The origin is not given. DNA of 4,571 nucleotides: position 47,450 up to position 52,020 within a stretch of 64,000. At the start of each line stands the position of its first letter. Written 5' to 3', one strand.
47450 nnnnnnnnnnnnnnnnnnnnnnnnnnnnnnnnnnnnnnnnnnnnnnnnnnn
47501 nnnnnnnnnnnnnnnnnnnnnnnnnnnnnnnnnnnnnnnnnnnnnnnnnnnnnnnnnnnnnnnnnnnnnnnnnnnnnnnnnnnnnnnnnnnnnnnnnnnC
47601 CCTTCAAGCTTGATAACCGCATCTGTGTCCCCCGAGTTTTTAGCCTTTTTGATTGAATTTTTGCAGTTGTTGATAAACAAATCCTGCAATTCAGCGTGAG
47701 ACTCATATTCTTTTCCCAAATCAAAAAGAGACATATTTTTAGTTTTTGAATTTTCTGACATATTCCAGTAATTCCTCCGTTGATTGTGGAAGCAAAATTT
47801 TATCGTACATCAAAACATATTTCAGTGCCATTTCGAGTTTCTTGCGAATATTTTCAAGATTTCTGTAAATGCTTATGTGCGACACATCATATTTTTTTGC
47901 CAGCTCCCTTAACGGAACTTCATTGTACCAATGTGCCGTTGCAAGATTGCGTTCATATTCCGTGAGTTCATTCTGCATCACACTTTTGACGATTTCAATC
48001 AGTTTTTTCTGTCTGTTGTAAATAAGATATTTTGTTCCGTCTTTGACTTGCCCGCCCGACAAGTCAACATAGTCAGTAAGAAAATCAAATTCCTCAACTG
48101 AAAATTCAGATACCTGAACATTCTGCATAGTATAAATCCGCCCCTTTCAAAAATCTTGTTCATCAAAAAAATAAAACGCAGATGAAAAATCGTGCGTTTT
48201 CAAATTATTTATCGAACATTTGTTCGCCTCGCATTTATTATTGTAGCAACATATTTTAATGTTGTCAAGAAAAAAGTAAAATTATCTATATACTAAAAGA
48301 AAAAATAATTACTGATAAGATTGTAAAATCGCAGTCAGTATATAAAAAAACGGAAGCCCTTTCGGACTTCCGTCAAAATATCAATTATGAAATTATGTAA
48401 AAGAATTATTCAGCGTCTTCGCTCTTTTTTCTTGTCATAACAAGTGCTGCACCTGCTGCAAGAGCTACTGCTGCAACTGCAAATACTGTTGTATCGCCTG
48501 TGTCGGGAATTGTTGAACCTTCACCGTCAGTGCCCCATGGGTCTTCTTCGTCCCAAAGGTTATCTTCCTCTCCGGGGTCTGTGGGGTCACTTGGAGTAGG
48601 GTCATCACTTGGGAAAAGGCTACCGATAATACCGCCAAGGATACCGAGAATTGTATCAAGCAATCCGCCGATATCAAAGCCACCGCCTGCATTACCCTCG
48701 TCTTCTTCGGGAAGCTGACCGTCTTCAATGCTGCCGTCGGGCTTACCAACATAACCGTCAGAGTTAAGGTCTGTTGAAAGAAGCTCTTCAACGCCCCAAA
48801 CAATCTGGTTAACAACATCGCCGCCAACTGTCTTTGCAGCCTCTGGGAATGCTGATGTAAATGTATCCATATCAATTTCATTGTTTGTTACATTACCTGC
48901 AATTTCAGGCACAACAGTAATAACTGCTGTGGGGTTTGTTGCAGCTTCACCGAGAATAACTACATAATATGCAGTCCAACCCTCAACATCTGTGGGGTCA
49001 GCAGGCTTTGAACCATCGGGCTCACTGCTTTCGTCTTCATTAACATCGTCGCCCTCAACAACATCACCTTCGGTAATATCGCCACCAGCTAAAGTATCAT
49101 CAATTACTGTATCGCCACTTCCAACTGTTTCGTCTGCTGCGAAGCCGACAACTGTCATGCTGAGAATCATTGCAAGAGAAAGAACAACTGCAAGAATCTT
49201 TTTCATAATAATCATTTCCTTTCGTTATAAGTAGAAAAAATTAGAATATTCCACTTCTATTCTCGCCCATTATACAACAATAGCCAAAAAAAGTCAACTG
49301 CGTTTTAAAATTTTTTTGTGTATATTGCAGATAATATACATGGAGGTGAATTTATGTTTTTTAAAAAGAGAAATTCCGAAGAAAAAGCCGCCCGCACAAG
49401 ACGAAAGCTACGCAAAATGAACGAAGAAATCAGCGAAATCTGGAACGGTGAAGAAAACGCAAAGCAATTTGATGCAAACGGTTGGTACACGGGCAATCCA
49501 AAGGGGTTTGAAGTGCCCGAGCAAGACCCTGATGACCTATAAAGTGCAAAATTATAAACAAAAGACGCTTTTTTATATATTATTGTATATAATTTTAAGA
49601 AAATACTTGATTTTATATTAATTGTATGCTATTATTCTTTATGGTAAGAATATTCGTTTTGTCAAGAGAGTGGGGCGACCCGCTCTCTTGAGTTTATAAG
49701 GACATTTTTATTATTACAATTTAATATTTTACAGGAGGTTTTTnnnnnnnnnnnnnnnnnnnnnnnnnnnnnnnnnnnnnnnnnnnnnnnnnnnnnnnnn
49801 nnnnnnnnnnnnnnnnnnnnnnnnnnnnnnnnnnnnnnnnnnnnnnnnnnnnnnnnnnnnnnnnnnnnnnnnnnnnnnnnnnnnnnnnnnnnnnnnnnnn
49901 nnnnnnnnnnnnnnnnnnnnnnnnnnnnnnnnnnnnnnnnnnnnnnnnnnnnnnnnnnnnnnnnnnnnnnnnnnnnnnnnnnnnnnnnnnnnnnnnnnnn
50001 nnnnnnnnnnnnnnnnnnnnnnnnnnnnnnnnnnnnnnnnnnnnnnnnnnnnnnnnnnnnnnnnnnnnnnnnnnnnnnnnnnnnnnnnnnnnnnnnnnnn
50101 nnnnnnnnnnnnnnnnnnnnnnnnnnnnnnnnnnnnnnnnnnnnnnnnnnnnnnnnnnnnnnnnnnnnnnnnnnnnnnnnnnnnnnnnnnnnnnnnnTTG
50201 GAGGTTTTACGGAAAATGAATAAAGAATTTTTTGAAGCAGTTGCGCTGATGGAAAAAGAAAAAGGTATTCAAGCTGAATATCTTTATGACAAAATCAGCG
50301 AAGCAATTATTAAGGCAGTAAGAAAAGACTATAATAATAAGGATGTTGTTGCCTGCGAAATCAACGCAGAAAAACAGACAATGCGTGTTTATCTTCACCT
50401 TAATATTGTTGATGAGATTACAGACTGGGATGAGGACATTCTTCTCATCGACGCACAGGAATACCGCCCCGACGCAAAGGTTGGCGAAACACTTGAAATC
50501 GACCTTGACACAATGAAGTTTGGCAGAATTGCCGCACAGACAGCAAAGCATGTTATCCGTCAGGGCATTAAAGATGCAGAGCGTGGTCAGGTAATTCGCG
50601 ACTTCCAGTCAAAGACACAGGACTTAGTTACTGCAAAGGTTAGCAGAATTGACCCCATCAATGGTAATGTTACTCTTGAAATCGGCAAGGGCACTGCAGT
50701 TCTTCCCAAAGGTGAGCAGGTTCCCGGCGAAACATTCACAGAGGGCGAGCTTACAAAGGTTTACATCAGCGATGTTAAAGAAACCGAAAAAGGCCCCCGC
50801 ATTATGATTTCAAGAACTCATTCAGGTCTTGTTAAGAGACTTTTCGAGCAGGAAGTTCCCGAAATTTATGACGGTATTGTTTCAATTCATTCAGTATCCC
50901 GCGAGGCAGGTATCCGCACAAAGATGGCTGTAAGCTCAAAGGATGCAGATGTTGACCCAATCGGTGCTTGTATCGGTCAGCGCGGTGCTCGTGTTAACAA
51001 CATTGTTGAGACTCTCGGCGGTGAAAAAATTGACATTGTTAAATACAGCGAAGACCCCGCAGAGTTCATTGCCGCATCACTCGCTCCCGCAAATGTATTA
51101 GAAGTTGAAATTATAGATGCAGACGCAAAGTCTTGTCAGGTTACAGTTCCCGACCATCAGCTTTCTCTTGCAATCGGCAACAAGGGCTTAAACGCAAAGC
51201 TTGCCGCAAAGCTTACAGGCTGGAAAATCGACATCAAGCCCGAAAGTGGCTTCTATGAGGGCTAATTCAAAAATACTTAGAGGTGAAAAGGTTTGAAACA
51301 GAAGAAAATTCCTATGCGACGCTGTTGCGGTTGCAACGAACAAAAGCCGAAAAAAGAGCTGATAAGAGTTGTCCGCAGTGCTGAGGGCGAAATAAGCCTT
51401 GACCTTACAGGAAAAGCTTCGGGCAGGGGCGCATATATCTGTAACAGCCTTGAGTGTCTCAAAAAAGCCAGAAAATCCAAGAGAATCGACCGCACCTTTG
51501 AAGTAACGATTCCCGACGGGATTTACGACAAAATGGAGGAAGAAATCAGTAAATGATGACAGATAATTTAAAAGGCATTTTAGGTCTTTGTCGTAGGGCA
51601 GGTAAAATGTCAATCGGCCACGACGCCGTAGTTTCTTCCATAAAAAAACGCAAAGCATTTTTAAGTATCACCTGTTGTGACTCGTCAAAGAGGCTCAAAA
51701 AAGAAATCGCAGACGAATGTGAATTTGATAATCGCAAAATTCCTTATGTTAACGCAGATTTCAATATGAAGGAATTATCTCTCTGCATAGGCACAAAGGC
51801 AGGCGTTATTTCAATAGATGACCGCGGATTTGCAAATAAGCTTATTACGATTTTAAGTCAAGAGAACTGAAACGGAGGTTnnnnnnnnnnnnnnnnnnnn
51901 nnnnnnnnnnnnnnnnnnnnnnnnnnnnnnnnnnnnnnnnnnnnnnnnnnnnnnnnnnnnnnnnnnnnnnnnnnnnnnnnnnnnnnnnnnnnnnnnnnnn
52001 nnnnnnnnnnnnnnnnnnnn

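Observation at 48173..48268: Perfect Cheo (LexA) box directly over the +1 region of the island promoter, followed by a leader terminator-like hairpin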

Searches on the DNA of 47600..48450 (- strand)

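Call 41: search_rna_families(source=window, start=47600, end=48450, threshold=evalue, max_evalue=1)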
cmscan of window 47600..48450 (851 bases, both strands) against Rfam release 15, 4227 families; matches with E-value up to 1: 4.
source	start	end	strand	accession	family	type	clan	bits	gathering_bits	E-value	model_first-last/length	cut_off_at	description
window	48308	48391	+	RF02621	BSnc120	Gene; sRNA;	-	26.4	114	0.0011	1-88/88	no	Brucella sRNA 120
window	48337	48432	-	RF00558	L20_leader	Cis-reg; leader;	-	22.3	58.7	0.082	1-127/127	no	Ribosomal protein L20 leader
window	48331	48450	-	RF03532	SQ2397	Cis-reg;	-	20.6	100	0.41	113-243/243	5'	Cis-regulator of HTH transcription factor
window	48302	48373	+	RF01676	P31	Gene; sRNA;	-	18.4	40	0.96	1-82/82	no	Pseudomonas sRNA P31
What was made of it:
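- On Intrinsic (Rho-independent) terminator acting as a leader attenuator: No Rfam match to the leader itself; four weak hits lie upstream around the 48349-48374 terminator, all far below their gathering scores (call 41).
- Tried and rejected: The Rfam search of the leader gave nothing near threshold (call 41).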

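Call 86: build_rna_model(alignment_id=A3, structure=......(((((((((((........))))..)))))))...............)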
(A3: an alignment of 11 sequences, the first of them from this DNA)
Model R1 built from alignment A3 (11 sequences, 53 columns); structure: as given.
model positions 51; base pairs 11; branch points 0; effective number of sequences 7.75; information 1.086 bits per position. Calibrated on 0.2 Mb of random sequence (short: E-values are rough).
structure used (alignment columns):
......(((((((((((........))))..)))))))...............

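Call 87: search_with_rna_model(model_id=R1, sources=[window, L001, L004, L005, L006, L007, L008, L009, L011, L012, L013, L016, L017, L021, L022, L023, L025, L026, L027, L028], max_evalue=1, make_alignment=true)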
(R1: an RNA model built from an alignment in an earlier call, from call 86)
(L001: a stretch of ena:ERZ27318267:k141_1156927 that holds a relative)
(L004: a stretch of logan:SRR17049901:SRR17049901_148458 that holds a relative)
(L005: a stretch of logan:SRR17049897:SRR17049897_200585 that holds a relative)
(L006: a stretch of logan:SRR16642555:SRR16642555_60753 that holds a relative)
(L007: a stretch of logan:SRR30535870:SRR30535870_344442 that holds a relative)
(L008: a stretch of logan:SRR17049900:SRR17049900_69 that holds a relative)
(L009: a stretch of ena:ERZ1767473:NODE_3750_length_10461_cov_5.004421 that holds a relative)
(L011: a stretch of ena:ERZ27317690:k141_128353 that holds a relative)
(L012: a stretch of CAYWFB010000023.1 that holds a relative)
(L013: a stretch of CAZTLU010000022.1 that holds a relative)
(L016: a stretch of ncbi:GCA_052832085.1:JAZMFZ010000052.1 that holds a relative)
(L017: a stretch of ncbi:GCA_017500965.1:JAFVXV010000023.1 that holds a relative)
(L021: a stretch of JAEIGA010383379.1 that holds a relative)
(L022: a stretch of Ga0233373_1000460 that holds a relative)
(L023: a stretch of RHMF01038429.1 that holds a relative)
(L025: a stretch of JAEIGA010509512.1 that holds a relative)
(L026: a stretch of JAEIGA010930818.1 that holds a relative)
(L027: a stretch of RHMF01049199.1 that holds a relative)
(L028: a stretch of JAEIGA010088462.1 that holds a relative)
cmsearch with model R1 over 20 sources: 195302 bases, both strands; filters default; matches with E-value up to 1: 23.
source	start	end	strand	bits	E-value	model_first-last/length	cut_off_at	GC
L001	7923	7973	+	68.8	1.7e-11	1-51/51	no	0.24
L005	3195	3243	+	67.3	3.6e-11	1-51/51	no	0.31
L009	3119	3164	+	64.9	1.1e-10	1-51/51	no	0.33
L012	4671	4721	+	64.1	1.7e-10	1-51/51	no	0.29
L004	939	989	+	64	1.8e-10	1-51/51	no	0.33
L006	18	69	+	62.1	4.3e-10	1-51/51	no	0.35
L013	122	172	+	59.9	1.2e-09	1-51/51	no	0.37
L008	3166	3215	+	59.7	1.4e-09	1-51/51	no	0.38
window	48160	48205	-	59.5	1.5e-09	1-51/51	no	0.28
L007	36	86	+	58.5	2.4e-09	1-51/51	no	0.35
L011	298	343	+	54.4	1.7e-08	1-51/51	no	0.35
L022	5682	5731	-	52.9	3.6e-08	1-51/51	no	0.28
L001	7914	7964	-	34.8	0.0002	1-51/51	no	0.25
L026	1089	1136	-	23.7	0.04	1-51/51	no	0.25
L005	3187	3234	-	22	0.092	1-51/51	no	0.31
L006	11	59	-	21.9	0.098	1-51/51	no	0.37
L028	261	337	+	21.6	0.11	1-51/51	no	0.32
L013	116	163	-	18.2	0.58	1-51/51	no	0.4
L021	1335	1402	-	17.8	0.7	1-51/51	no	0.32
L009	3109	3156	-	17.8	0.71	1-51/51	no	0.29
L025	637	685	-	17.7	0.74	1-51/51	no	0.27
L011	287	335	-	17.5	0.8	1-51/51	no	0.35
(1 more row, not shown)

Alignment A7: 23 matches aligned to the model, 98 columns, each read 5' to 3' on its own strand. Consensus structure (alignment columns), stored with it:
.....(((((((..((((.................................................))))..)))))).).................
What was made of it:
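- Tried and rejected: The covariance-model alignment of the hairpin pulled in antisense and spurious hits (call 87).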

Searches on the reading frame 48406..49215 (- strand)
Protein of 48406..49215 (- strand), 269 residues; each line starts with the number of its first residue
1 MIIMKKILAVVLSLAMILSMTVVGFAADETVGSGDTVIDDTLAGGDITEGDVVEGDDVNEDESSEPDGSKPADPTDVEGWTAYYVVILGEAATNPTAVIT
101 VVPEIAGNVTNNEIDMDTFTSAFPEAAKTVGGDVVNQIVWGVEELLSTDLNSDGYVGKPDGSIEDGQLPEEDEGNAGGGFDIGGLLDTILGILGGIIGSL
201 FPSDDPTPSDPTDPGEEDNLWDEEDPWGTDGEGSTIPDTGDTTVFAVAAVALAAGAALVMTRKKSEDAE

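Call 6: search_protein_families(library=pfam, proteins=[window:48406-49215:-], max_evalue=0.01)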
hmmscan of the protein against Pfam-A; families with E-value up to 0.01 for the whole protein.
window:48406-49215:- (269 aa): 1 family
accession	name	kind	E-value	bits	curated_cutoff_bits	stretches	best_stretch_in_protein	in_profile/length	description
PF00746.26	Gram_pos_anchor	-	0.0016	18.8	20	1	233-266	6-42/43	LPXTG cell wall anchor motif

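Call 11: search_protein_families(library=ncbifam, proteins=[window:48406-49215:-], max_evalue=0.01)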
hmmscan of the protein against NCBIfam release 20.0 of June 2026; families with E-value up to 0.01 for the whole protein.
window:48406-49215:- (269 aa): 4 families
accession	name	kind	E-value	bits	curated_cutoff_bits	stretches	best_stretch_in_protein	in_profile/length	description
NF040942.2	hypo_ExtJ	equivalog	0.00029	21.2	52.5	1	4-33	1-29/77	selenite/tellurite reduction operon protein ExtJ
NF033846.1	Rumino_NPXTG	domain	0.0013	19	23.5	1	237-264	2-29/30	NPXTG-anchored protein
NF058571.1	GVDTG_CTERM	domain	0.0021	18.3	29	1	242-263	22-43/44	GVDTG sorting domain-containing protein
TIGR01167.1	LPXTG_anchor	domain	0.0073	16.9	15.9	1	236-264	2-31/34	LPXTG cell wall anchor domain-containing protein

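Call 12: search_protein_families(library=phrogs, proteins=[window:48406-49215:-], max_evalue=0.01)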
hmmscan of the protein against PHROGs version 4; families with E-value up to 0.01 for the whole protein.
window:48406-49215:- (269 aa): 0 families

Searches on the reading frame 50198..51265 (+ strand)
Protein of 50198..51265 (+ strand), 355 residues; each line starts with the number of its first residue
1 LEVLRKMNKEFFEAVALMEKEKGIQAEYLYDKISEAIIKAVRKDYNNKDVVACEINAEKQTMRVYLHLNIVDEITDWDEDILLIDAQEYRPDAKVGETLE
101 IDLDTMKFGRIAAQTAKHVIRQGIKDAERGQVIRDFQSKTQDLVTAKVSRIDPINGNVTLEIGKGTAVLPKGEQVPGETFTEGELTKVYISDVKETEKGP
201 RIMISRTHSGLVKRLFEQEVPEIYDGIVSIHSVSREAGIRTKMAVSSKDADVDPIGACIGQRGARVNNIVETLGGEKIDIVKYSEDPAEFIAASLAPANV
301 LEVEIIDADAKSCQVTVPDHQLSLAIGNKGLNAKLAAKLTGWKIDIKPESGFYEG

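Call 8: search_protein_families(library=pfam, proteins=[window:50198-51265:+], max_evalue=0.001)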
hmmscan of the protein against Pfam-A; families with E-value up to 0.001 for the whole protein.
window:50198-51265:+ (355 aa): 3 families
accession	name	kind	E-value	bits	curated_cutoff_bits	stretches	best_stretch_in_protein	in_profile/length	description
PF08529.16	NusA_N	-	3e-32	111.8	23.8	1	10-129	1-118/119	NusA N-terminal domain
PF13184.12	KH_5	-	2.1e-28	98.7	27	1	237-305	1-69/69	NusA-like KH domain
PF00013.35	KH_1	-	0.00022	21.3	21.5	0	255-286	11-40/66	KH domain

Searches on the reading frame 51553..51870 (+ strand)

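Call 8: search_protein_families(library=pfam, proteins=[window:51553-51870:+], max_evalue=0.001)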
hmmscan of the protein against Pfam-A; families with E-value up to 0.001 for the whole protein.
window:51553-51870:+ (105 aa): 1 family
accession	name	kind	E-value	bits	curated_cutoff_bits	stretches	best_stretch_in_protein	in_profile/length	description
PF01248.31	Ribosomal_L7Ae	-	9.5e-07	28.9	22.1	1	5-97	2-94/95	Ribosomal protein L7Ae/L30e/S12e/Gadd45 family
